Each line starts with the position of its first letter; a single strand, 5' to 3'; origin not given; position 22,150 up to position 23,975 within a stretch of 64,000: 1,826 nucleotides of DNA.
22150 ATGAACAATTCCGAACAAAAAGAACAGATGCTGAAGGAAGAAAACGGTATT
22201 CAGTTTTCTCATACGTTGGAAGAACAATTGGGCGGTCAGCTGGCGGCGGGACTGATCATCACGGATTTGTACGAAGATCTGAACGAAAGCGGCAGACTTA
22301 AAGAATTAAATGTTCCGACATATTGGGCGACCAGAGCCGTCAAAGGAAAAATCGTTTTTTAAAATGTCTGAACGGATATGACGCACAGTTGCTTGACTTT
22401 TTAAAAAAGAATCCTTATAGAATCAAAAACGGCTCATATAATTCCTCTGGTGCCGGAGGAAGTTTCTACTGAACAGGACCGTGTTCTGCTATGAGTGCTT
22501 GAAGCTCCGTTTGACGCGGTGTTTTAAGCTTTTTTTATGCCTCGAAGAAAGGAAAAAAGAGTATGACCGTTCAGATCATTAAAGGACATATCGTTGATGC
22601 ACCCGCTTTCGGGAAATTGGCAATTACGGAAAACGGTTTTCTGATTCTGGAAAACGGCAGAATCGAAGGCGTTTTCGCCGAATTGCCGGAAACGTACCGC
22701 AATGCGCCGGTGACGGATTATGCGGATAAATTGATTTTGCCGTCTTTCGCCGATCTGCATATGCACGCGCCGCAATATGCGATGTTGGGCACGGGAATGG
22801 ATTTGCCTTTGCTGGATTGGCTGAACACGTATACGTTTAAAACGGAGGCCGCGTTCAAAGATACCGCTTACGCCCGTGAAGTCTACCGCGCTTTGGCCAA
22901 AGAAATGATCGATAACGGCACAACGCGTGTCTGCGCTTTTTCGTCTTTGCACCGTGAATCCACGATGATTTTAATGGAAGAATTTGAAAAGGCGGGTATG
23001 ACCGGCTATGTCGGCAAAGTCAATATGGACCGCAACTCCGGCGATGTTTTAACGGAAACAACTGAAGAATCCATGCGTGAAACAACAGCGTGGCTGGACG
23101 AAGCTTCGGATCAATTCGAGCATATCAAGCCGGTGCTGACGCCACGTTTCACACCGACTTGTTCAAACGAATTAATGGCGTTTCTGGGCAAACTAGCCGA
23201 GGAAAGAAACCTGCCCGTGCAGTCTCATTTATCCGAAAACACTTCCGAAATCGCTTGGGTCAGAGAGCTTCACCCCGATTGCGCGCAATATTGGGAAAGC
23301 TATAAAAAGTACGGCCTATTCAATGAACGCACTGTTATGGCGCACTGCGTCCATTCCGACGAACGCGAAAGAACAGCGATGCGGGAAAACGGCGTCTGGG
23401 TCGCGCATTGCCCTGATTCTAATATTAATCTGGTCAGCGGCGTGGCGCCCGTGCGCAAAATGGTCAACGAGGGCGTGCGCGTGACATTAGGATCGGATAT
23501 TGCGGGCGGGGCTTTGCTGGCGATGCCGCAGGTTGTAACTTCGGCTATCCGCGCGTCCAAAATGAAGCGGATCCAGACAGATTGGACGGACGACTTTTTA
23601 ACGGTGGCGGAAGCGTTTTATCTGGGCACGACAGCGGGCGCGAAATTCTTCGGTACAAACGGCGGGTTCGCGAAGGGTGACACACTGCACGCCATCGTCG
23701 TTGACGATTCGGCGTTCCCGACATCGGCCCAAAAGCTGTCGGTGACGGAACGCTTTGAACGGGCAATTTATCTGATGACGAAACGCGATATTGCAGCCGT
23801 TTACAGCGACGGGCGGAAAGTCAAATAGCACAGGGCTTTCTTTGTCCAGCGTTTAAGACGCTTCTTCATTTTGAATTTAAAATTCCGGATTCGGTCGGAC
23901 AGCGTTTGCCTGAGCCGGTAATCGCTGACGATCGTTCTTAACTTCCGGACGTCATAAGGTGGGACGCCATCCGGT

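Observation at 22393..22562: Guanine-type purine riboswitch in the leader of a guanine deaminase gene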

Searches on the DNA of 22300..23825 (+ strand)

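Call 4: search_rna_families(source=window, start=22300, end=22650, threshold=evalue, max_evalue=10, show_alignments=5)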
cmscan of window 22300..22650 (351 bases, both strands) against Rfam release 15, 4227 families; matches with E-value up to 10: 4.
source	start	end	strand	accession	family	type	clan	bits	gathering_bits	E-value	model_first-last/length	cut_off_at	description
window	22414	22511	+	RF00167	Purine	Cis-reg; riboswitch;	CL00123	32.4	37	0.0018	1-102/102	no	Purine riboswitch aptamer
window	22344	22407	+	RF00580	SNORD91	Gene; snRNA; snoRNA; CD-box;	-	16.5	51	3.9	1-95/95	no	Small nucleolar RNA SNORD91 family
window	22362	22437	-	RF00407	SNORA50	Gene; snRNA; snoRNA; HACA-box;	CL00034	15.3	90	2.4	1-136/136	no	Small nucleolar RNA SNORA50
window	22428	22563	+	RF01482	AdoCbl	Cis-reg; riboswitch;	CL00101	15.2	50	2.5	1-149/149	no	AdoCbl (Cobalamin/B12) riboswitch aptamer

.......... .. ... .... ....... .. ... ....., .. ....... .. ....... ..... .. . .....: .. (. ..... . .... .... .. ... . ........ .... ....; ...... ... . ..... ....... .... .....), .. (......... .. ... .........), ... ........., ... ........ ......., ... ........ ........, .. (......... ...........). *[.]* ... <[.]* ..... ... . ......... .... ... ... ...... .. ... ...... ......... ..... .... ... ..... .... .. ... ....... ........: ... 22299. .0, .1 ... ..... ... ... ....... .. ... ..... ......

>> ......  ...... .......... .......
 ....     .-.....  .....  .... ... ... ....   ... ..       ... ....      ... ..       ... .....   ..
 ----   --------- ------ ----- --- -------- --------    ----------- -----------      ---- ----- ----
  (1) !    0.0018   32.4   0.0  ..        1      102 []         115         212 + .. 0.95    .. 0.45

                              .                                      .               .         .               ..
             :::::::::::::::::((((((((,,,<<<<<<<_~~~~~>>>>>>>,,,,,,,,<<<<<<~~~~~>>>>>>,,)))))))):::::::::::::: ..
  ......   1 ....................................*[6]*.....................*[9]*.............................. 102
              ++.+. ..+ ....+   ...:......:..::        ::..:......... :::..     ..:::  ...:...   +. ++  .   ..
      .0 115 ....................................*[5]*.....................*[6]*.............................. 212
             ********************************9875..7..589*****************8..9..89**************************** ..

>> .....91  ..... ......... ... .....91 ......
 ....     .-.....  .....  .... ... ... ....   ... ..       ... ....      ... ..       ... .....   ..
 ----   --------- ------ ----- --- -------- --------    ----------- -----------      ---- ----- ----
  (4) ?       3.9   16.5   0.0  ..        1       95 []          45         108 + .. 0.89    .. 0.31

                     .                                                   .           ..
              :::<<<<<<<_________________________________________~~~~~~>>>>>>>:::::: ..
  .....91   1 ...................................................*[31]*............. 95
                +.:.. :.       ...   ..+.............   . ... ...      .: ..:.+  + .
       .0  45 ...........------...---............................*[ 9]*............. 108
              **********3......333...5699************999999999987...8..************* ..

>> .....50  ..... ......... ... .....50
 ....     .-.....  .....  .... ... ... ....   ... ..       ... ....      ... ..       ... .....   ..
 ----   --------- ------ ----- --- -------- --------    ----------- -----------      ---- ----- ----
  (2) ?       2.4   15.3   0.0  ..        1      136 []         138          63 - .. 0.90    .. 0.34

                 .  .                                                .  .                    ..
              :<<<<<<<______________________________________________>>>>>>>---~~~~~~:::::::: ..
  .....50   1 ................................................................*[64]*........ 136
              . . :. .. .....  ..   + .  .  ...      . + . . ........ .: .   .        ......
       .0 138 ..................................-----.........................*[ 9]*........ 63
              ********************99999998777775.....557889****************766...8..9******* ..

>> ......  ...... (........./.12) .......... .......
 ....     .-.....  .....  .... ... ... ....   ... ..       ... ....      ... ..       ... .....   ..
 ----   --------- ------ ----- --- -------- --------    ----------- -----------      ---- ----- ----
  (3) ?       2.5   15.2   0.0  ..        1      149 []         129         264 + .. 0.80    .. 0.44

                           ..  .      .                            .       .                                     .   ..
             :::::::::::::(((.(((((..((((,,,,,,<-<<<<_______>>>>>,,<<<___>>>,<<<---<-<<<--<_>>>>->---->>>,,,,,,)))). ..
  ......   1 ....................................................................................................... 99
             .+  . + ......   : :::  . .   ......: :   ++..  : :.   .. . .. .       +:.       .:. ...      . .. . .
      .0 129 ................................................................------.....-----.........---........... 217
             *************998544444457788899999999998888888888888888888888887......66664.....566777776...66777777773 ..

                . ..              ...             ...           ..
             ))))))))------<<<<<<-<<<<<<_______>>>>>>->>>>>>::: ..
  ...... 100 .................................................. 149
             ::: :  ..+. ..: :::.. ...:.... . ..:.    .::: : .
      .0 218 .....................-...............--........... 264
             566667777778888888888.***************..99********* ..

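Call 18: search_rna_families(sources=[L001, L002, L003, L004, L005, L006, L007, L008, L009, L010, L011, L012, L013, L014, L015, L017, L019, L020, L021, L023], threshold=gathering)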
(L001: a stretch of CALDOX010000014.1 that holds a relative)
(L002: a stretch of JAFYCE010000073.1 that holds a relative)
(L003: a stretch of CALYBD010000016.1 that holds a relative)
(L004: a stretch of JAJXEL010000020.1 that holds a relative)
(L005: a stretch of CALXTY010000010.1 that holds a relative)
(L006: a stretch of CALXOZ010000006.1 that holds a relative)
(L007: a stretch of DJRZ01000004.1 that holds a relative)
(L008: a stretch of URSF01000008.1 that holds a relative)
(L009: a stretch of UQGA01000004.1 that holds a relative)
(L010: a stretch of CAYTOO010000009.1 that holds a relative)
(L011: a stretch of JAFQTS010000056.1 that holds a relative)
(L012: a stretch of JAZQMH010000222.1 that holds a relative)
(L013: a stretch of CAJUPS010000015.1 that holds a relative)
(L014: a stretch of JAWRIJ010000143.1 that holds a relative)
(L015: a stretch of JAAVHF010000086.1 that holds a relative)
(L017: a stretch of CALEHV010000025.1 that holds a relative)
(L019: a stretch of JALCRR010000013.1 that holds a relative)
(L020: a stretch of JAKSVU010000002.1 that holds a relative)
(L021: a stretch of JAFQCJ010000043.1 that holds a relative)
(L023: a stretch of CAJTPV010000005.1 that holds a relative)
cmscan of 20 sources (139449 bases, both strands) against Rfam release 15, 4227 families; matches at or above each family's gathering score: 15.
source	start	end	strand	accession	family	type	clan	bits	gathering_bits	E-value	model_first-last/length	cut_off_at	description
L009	4609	4785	+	RF00013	6S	Gene;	-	70.2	46.4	1.8e-11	1-187/187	no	6S / SsrS RNA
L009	4524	4597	+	RF00005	tRNA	Gene; tRNA;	CL00001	69.6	29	8.6e-13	1-71/71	no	tRNA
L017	2683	2756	-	RF00005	tRNA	Gene; tRNA;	CL00001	68.5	29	1.7e-12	1-71/71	no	tRNA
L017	1287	1357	-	RF00005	tRNA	Gene; tRNA;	CL00001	68.1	29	2.3e-12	1-71/71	no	tRNA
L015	2841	2939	+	RF00167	Purine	Cis-reg; riboswitch;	CL00123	66.3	37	4.8e-09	1-102/102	no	Purine riboswitch aptamer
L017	2598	2670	-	RF00005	tRNA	Gene; tRNA;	CL00001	65.3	29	1.3e-11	1-71/71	no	tRNA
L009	2283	2380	+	RF00167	Purine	Cis-reg; riboswitch;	CL00123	60.4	37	1.2e-07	1-102/102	no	Purine riboswitch aptamer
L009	4800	4870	+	RF00005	tRNA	Gene; tRNA;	CL00001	60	29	3.9e-10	1-71/71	no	tRNA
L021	2838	2937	+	RF00167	Purine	Cis-reg; riboswitch;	CL00123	56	37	1.4e-06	1-102/102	no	Purine riboswitch aptamer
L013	2839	2937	+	RF00167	Purine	Cis-reg; riboswitch;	CL00123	55.7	37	1.7e-06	1-102/102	no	Purine riboswitch aptamer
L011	2835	2934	+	RF00167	Purine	Cis-reg; riboswitch;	CL00123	53.1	37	7.2e-06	1-102/102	no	Purine riboswitch aptamer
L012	2835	2934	+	RF00167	Purine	Cis-reg; riboswitch;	CL00123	53.1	37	7.2e-06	1-102/102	no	Purine riboswitch aptamer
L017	2897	2991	+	RF00167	Purine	Cis-reg; riboswitch;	CL00123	52.4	37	1.1e-05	1-102/102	no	Purine riboswitch aptamer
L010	2835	2934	+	RF00167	Purine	Cis-reg; riboswitch;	CL00123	50.3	37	3.3e-05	1-102/102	no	Purine riboswitch aptamer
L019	2814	2940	+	RF00167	Purine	Cis-reg; riboswitch;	CL00123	39.5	37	0.014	1-102/102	no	Purine riboswitch aptamer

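Call 35: search_rna_families(sources=[L001, L002, L003, L004, L005, L006, L007, L029, L030, L034, L039, L040, L041, L027], threshold=evalue, max_evalue=1)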
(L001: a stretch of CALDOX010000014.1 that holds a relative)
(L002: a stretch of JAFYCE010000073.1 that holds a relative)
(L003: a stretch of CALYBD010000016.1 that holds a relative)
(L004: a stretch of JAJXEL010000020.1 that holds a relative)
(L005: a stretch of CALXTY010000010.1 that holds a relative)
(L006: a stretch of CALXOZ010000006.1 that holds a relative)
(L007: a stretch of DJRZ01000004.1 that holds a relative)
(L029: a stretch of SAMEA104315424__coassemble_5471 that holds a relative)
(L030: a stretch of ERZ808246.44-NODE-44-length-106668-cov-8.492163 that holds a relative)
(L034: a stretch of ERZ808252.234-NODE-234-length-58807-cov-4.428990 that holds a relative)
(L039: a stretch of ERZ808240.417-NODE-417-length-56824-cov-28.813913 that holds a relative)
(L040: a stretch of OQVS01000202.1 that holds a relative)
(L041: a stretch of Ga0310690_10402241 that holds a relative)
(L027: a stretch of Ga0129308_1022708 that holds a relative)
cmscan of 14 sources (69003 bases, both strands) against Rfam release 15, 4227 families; matches with E-value up to 1: 16.
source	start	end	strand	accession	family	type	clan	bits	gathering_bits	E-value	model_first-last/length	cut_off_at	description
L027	123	223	-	RF00167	Purine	Cis-reg; riboswitch;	CL00123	38.7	37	0.011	1-102/102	no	Purine riboswitch aptamer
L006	2861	2957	+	RF00167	Purine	Cis-reg; riboswitch;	CL00123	35.7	37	0.058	1-102/102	no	Purine riboswitch aptamer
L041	2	99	+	RF00167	Purine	Cis-reg; riboswitch;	CL00123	34.2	37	0.13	1-102/102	no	Purine riboswitch aptamer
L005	2855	2952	+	RF00167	Purine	Cis-reg; riboswitch;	CL00123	33.9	37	0.16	1-102/102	no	Purine riboswitch aptamer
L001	2853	2950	+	RF00167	Purine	Cis-reg; riboswitch;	CL00123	33.3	37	0.21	1-102/102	no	Purine riboswitch aptamer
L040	2944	3043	+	RF00167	Purine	Cis-reg; riboswitch;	CL00123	32.8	37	0.28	1-102/102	no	Purine riboswitch aptamer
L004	2855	2952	+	RF00167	Purine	Cis-reg; riboswitch;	CL00123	32.3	37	0.38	1-102/102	no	Purine riboswitch aptamer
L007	2890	2990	+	RF00167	Purine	Cis-reg; riboswitch;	CL00123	32.1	37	0.41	1-102/102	no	Purine riboswitch aptamer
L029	3915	3981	+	RF02621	BSnc120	Gene; sRNA;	-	31.9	114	0.0017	1-88/88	no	Brucella sRNA 120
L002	2859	2953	+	RF00167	Purine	Cis-reg; riboswitch;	CL00123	31.5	37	0.59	1-102/102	no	Purine riboswitch aptamer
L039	858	958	+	RF00167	Purine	Cis-reg; riboswitch;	CL00123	31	37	0.76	1-102/102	no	Purine riboswitch aptamer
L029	3775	3875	-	RF00167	Purine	Cis-reg; riboswitch;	CL00123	30.9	37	0.83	1-102/102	no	Purine riboswitch aptamer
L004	4622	4706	-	RF02221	sRNA-Xcc1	Gene; sRNA;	-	30.6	53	0.29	1-87/87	no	sRNA-Xcc1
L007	4232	4321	+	RF02621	BSnc120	Gene; sRNA;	-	25.3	114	0.2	1-88/88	no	Brucella sRNA 120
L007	4317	4455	-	RF00195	RsmY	Gene; sRNA;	CL00106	20.6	57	0.9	1-121/121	no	RsmY RNA family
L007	4275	4302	+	RF00084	CsrC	Gene; sRNA;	CL00106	17.9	61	0.39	213-240/255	no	CsrC RNA family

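Call 45: build_rna_model(alignment_id=A1, structure=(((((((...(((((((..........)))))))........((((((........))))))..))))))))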
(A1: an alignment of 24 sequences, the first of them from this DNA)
Model R1 built from alignment A1 (24 sequences, 71 columns); structure: as given.
model positions 66; base pairs 20; branch points 1; effective number of sequences 4.41; information 0.85 bits per position. Calibrated on 0.2 Mb of random sequence (short: E-values are rough).
structure used (alignment columns):
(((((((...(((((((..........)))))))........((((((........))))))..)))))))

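Call 46: search_with_rna_model(model_id=R1, sources=[window, L001, L002, L003, L004, L005, L006, L007, L008, L009, L010, L011, L012, L013, L014, L015, L016, L017, L018, L019, L020, L021, L022, L023, L024, L025, L026, L027, L028, L029, L030, L031, L032, L033, L034, L035, L036, L037, L038, L039, L040, L041, L042], max_evalue=1)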
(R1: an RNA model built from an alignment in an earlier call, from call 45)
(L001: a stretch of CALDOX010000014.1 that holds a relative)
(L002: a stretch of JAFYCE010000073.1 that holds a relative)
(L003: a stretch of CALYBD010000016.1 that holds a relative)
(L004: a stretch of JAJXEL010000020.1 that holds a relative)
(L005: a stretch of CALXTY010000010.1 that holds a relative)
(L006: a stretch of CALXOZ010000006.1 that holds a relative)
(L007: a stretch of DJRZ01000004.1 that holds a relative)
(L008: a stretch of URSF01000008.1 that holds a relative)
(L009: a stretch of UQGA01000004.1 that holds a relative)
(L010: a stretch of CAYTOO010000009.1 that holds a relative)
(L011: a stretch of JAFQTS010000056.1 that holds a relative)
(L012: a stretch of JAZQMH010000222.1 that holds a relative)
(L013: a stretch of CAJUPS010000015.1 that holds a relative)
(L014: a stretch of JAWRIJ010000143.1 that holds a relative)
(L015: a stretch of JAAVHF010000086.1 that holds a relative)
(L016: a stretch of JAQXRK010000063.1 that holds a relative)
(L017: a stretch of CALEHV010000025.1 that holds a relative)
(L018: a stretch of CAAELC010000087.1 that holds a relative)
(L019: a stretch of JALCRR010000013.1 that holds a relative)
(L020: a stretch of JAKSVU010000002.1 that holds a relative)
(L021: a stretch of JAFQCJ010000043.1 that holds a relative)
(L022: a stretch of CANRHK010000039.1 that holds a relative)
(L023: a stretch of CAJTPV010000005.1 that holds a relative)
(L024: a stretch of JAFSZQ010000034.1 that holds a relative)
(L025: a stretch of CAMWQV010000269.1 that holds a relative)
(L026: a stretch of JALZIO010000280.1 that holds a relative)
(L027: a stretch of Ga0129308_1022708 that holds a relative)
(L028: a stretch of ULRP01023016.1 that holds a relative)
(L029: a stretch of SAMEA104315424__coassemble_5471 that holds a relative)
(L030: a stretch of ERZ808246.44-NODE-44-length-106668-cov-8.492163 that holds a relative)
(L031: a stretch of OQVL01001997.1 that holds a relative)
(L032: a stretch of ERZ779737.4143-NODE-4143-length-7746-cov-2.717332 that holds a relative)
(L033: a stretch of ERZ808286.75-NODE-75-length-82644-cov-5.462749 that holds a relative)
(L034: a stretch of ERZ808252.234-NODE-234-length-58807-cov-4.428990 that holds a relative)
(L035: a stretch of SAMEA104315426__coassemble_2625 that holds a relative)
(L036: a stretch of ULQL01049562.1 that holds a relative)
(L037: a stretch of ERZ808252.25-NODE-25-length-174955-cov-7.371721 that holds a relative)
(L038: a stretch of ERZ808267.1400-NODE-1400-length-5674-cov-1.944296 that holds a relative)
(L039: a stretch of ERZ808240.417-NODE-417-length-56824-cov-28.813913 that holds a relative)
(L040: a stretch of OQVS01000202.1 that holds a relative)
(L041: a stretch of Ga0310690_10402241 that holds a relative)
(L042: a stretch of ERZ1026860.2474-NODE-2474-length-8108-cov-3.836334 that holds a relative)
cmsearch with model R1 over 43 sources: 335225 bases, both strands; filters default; matches with E-value up to 1: 35.
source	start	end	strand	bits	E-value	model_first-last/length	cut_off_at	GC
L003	2872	2938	+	81.2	1.6e-19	1-66/66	no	0.48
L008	2872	2938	+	81.2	1.6e-19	1-66/66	no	0.48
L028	11296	11362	+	81.2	1.6e-19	1-66/66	no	0.48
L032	4948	5014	-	81.2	1.6e-19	1-66/66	no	0.48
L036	10469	10535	+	81.2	1.6e-19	1-66/66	no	0.48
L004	2873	2937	+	79.2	5.7e-19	1-66/66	no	0.49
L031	3810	3876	+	78.2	1.1e-18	1-66/66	no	0.48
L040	2962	3028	+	78.2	1.1e-18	1-66/66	no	0.48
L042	4837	4903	-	78.1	1.2e-18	1-66/66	no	0.49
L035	5120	5187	+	76.9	2.4e-18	1-66/66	no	0.49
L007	2908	2975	+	76.8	2.7e-18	1-66/66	no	0.47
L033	3588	3655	+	76.8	2.7e-18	1-66/66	no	0.47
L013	2857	2922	+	75.8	4.9e-18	1-66/66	no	0.56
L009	2301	2365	+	75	8.7e-18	1-66/66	no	0.65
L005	2873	2937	+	74.9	9.1e-18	1-66/66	no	0.49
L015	2859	2924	+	74.3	1.3e-17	1-66/66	no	0.55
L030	2535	2598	-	73.9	1.8e-17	1-66/66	no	0.48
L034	1340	1407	+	73.8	1.9e-17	1-66/66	no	0.44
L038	3150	3217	+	73.8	1.9e-17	1-66/66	no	0.44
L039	876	943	+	73.8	1.9e-17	1-66/66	no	0.44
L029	3790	3857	-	73.5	2.2e-17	1-66/66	no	0.46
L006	2879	2942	+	72.9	3.4e-17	1-66/66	no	0.48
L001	2871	2935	+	72.5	4.2e-17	1-66/66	no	0.45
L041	20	84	+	72.3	4.8e-17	1-66/66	no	0.45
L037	6969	7032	-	72.2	5.2e-17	1-66/66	no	0.47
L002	2877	2938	+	65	5.4e-15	1-66/66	no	0.48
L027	138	205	-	64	1.1e-14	1-66/66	no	0.56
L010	2853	2919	+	58.9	2.8e-13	1-66/66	no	0.6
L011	2853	2919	+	58.8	3e-13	1-66/66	no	0.57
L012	2853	2919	+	58.8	3e-13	1-66/66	no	0.57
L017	2915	2976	+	57.5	7e-13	1-66/66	no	0.35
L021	2856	2922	+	55.9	2e-12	1-66/66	no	0.57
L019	2832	2925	+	50.7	5.9e-11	1-66/66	no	0.53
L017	1306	1355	+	17.6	0.11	1-66/66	no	0.5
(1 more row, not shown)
